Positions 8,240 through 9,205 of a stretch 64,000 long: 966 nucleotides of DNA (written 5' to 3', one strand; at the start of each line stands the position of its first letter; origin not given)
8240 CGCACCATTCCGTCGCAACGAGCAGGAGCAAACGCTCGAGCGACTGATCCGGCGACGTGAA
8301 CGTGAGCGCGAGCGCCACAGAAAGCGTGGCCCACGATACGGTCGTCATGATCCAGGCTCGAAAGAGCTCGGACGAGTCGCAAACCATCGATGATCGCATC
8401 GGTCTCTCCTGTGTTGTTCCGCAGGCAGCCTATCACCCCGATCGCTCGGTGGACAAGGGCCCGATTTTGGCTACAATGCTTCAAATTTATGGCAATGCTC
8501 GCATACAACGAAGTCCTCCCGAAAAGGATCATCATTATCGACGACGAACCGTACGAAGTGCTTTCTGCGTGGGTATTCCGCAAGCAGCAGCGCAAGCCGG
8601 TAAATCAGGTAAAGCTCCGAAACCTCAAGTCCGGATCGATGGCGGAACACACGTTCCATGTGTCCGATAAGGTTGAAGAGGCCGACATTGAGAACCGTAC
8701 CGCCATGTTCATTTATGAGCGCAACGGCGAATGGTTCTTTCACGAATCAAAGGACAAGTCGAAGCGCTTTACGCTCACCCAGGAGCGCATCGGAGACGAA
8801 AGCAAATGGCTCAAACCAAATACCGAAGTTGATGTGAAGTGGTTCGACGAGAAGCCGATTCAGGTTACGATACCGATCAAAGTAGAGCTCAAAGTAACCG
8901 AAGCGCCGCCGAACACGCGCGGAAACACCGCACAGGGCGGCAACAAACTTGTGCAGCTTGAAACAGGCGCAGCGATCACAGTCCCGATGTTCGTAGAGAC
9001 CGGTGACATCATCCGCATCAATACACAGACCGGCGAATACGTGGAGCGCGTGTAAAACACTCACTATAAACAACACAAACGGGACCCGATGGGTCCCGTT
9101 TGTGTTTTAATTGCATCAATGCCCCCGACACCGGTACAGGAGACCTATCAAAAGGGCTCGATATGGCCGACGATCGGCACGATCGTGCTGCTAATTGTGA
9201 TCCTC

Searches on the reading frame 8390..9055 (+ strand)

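Call 68: search_protein_families(library=pfam, proteins=[window:8390-9055:+], max_evalue=0.001)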
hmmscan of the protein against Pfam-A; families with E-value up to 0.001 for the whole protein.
window:8390-9055:+ (221 aa): 3 families
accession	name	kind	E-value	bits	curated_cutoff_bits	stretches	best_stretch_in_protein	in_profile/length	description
PF09285.17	Elong-fact-P_C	-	4.8e-23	81.1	25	1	165-220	1-56/56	Elongation factor P, C-terminal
PF08207.18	EFP_N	-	2.6e-08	34.2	23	1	47-95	10-58/58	Elongation factor P (EF-P) KOW-like domain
PF01132.26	EFP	-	1.2e-05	25.6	27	1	127-157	24-54/54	Elongation factor P (EF-P) OB domain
